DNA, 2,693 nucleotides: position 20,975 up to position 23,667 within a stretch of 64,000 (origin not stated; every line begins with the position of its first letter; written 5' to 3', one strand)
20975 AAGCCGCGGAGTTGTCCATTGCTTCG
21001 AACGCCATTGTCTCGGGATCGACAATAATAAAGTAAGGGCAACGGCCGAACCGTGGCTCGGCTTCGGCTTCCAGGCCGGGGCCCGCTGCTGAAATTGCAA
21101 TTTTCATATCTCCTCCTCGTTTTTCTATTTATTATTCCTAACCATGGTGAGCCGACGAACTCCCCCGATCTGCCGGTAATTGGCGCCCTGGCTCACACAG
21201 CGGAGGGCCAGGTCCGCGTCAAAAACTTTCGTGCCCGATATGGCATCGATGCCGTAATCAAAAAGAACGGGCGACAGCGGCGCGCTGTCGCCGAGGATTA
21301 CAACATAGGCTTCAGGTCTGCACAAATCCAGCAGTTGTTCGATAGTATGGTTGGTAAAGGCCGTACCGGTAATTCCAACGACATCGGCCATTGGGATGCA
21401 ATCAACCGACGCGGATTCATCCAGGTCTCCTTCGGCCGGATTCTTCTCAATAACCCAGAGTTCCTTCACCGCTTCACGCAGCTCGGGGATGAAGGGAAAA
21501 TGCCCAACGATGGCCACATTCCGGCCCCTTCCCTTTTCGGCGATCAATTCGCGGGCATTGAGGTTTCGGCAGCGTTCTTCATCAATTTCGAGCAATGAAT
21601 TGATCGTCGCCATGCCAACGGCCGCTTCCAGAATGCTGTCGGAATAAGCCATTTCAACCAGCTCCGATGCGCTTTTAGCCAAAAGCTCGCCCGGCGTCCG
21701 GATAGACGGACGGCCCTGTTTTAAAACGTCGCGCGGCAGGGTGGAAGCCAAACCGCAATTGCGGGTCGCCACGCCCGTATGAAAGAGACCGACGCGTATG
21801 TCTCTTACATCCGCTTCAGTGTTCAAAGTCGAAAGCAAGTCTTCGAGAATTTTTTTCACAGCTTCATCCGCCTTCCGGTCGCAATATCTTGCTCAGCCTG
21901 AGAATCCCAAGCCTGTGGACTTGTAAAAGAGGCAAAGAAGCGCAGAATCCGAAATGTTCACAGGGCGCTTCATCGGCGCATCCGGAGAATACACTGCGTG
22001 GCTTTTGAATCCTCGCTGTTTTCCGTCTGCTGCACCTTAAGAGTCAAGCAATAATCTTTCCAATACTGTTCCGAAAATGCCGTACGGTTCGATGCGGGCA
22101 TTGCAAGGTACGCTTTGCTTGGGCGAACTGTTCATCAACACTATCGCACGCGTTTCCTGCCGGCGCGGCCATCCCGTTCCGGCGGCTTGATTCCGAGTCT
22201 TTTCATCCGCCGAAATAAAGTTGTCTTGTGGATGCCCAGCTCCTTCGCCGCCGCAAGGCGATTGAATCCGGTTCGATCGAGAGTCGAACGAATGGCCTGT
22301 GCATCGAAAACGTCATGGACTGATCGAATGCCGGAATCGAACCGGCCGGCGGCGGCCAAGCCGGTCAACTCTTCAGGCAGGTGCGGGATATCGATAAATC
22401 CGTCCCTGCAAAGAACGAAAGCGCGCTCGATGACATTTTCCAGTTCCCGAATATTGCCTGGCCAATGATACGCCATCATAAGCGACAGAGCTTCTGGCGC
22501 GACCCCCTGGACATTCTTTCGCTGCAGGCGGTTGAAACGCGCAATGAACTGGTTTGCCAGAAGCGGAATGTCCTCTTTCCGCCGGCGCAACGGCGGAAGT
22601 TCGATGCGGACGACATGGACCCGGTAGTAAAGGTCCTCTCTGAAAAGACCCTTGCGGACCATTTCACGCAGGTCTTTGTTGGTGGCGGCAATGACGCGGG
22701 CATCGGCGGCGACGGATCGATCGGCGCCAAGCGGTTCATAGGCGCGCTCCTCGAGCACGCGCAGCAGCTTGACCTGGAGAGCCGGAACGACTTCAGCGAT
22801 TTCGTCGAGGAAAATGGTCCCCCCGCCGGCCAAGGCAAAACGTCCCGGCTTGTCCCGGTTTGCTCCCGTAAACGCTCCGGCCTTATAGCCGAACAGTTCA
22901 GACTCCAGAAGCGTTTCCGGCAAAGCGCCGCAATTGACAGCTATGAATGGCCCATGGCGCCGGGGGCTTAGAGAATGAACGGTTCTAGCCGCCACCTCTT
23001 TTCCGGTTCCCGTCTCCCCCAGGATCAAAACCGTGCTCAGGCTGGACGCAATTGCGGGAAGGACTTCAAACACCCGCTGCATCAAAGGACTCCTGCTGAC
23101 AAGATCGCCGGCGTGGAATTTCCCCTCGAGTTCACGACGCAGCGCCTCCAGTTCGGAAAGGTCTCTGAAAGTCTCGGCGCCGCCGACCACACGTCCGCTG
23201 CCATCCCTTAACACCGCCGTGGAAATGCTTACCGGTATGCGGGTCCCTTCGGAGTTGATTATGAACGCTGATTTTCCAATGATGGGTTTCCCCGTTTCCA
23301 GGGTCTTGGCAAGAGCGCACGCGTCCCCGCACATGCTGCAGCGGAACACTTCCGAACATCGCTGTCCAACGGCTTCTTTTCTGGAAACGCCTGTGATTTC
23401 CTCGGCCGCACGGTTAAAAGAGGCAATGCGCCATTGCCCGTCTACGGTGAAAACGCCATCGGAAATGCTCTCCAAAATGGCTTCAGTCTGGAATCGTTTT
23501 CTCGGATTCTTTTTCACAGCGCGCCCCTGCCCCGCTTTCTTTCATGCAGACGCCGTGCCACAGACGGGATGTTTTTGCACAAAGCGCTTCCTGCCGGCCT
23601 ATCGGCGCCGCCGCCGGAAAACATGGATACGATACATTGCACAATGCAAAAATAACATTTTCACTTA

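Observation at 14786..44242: A 13-bp palindrome TTGCA-N3-TGCAA recurs seven times, always intergenic, tied to -24/-12 promoters and to the two PAS-type sigma-54 activator genes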

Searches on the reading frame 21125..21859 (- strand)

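Call 36: search_protein_families(library=pfam, max_evalue=0.01, proteins=[window:21125-21859:-])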
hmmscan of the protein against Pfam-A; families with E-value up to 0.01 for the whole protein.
window:21125-21859:- (244 aa): 2 families
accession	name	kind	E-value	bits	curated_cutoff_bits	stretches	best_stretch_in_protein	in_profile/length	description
PF04016.18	DUF364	-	4.7e-35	120.8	23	1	104-239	4-145/147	Putative heavy-metal chelation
PF13938.11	DUF4213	-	1.9e-16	60.5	23.5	1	6-90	2-75/75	Putative heavy-metal chelation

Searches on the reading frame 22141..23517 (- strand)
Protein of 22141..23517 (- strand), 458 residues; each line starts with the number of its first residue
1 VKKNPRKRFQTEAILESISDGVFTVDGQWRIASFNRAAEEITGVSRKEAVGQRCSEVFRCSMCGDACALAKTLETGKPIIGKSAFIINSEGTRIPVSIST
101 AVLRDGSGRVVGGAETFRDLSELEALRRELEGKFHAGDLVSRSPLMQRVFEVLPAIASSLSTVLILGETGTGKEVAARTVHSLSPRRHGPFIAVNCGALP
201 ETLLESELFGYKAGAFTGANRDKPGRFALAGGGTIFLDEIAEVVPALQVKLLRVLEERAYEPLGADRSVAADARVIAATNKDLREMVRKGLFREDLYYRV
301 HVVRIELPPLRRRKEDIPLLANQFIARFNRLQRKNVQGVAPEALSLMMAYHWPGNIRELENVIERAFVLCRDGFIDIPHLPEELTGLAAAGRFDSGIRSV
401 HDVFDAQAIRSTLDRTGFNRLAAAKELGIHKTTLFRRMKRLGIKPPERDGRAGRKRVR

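Call 10: search_protein_families(library=pfam, proteins=[window:22141-23517:-])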
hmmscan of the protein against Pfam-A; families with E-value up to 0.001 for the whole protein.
window:22141-23517:- (458 aa): 11 families
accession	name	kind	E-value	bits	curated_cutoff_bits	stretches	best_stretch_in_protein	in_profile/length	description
PF00158.32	Sigma54_activat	-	3.3e-66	222.6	20.2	1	140-306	2-168/168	Sigma-54 interaction domain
PF25601.1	AAA_lid_14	-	9.6e-29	99.5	27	1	311-386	1-76/87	AAA+ ATPase lid domain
PF14532.12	Sigma54_activ_2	-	3.1e-18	66.8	25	1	141-310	2-138/138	Sigma-54 interaction domain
PF13426.13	PAS_9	-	3.2e-14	53.5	27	1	19-122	1-103/103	PAS domain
PF08448.16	PAS_4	-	8.3e-11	42.5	23.1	1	15-124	1-109/110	PAS fold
PF00989.32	PAS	-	1.5e-10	41.6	22.6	1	12-112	4-105/113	PAS fold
PF02954.25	HTH_8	-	8e-09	35.5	22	1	404-441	5-42/42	Bacterial regulatory protein, Fis family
PF13188.13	PAS_8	-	4.2e-07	30.1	21.8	1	12-59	4-48/65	PAS domain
PF07728.20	AAA_5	-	4.7e-07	30.3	22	1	163-281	2-123/139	AAA domain (dynein-related subfamily)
PF01078.27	Mg_chelatase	-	0.00015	21.6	20.3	0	217-270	92-145/207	Magnesium chelatase, subunit ChlI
PF13556.12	HTH_30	-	0.00081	19.6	27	0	415-441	10-36/59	PucR C-terminal helix-turn-helix domain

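Call 22: find_related_loci(query=window:22141-23517:-, collection=genome_contigs, flank=10000)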
Query window:22141-23517:- (458 aa) in genome_contigs; peptide patterns used: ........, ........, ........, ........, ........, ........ (x = any residue, [..] = any of these).
600 stretches matched a pattern (row limit reached: there are more); 586 encode a relative of the query (tblastn E <= 1e-3); the best 80 are kept; 80 distinct loci.
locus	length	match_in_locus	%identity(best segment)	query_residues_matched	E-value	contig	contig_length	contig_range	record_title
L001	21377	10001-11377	72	2-458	0e+0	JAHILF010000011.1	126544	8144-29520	MAG: Proteobacteria bacterium isolate KR13_N2.mb.116 KR13_N2.mb.116_k141_6394, whole genome shotgun sequence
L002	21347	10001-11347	76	11-458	0e+0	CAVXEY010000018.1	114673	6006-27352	MAG: uncultured delta proteobacterium isolate MFD02416.bin.1.108 genome assembly, contig: contig_61976, whole genome sho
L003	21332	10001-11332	75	11-454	0e+0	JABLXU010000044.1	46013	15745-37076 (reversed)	MAG: Candidatus Omnitrophota bacterium isolate Ch114 contig44, whole genome shotgun sequence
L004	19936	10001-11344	74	8-455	0e+0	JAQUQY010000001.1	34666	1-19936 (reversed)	MAG: Syntrophales bacterium isolate STD1_60 NODE_2432_length_34666_cov_2.708648_Sandtown_D1, whole genome shotgun sequen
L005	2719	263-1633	71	1-456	0e+0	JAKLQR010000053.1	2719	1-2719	MAG: Thermodesulfovibrionales bacterium isolate bin S2.74 k141_106807, whole genome shotgun sequence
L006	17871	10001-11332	73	11-454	0e+0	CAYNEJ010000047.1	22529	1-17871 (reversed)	MAG TPA_asm: uncultured Syntrophaceae bacterium isolate SRP192927_co6_611 genome assembly, contig: NODE_4773_length_2252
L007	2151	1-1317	75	16-454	0e+0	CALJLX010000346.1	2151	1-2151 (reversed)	MAG TPA_asm: uncultured Desulfuromonas sp. isolate SRR6007446_bin.72_CONCOCT_v1.1_MAG genome assembly, contig: ERZ724100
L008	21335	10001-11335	73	10-454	0e+0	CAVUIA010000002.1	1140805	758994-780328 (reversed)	MAG: uncultured bacterium isolate MFD04716.bin.1.102 genome assembly, contig: contig_14434, whole genome shotgun sequenc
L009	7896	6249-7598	73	3-448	0e+0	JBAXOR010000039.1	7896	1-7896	MAG: Chrysiogenales bacterium isolate ELA510 MAG510_39, whole genome shotgun sequence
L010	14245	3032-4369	74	8-453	0e+0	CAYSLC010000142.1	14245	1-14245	MAG TPA_asm: uncultured Desulfobacteraceae bacterium isolate binchicken_co15_57 genome assembly, contig: NODE_2701_lengt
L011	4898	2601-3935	71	11-455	0e+0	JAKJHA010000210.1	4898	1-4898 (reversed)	MAG: Verrucomicrobia bacterium isolate UR.bin27 UR_contig_60136, whole genome shotgun sequence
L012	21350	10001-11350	72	3-450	0e+0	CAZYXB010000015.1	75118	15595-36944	MAG TPA_asm: uncultured Acidobacteriota bacterium isolate SRP192927_co6_641 genome assembly, contig: NODE_358_length_751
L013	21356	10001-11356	71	6-457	0e+0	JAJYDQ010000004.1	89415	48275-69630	MAG: Deltaproteobacteria bacterium isolate DBS1-1.bin110 NODE_324_length_89415_cov_1.874966, whole genome shotgun sequen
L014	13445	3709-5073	71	2-456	0e+0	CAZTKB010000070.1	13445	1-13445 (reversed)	MAG TPA_asm: uncultured Desulfobacterales bacterium isolate binchicken_co168_200 genome assembly, contig: NODE_7905_leng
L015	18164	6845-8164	72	11-450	0e+0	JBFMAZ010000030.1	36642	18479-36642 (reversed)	MAG: Thermodesulfobacteriota bacterium isolate MAG151 MAG151_30, whole genome shotgun sequence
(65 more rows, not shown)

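Call 58: search_protein_families(library=ncbifam, proteins=[window:22141-23517:-], max_evalue=0.00001)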
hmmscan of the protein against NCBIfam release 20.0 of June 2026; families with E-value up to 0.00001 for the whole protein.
window:22141-23517:- (458 aa): 30 families (the best 25 are shown)
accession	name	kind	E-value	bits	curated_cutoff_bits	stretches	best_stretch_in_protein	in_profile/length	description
NF041552.1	TF_PrdR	equivalog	7.4e-107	358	795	1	10-440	135-575/577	sigma-54 dependent transcriptional regulator PrdR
TIGR01817.1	nifA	equivalog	1.7e-102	343.9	528.85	1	133-379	192-437/534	nif-specific transcriptional activator NifA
NF008469.0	PRK11361.1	equivalog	2.9e-98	329.5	714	1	122-446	128-459/461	acetoacetate metabolism transcriptional regulator AtoC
NF038308.1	RNA_repair_RtcR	equivalog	4e-95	319.7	650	1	125-399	168-451/530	RNA repair transcriptional activator RtcR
TIGR02915.1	PEP_resp_reg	equivalog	9.7e-95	318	502.6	1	120-444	119-445/445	PEP-CTERM-box response regulator transcription factor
NF007689.0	PRK10365.1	equivalog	5.3e-91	305.6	760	1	139-440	141-441/441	sigma-54-dependent response regulator transcription factor ZraR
NF003451.0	PRK05022.1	equivalog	1.1e-90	304.9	476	1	133-444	186-511/512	nitric oxide reductase transcriptional regulator NorR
TIGR01818.1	ntrC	equivalog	7.7e-88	295.3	558.6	1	135-385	132-382/463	nitrogen regulation protein NR(I)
TIGR02329.1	propionate_PrpR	equivalog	2.2e-86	290.6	499.2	1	124-439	199-525/526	propionate catabolism operon regulatory protein PrpR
NF011958.0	PRK15429.1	equivalog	8.1e-85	285.8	830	1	136-444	378-687/692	formate hydrogenlyase transcriptional activator FlhA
NF011953.0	PRK15424.1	equivalog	7.9e-84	282.2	703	1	124-440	206-533/538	propionate catabolism operon regulatory protein PrpR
NF050807.1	TransRegFlbDCaul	equivalog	1.6e-80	271.2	750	1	137-378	118-359/454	sigma-54-dependent transcriptional regulator FlbD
NF041906.1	V4R_TF_MobR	exception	2e-80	270.8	999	1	135-440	230-543/544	phenol degradation transcriptional regulator MobR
NF011695.0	PRK15115.1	equivalog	8.6e-80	268.7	763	1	137-440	135-435/445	two-component system response regulator GlrR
TIGR02974.1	phageshock_pspF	equivalog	1e-79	268.2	443.55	1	141-368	3-231/336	phage shock protein operon transcriptional activator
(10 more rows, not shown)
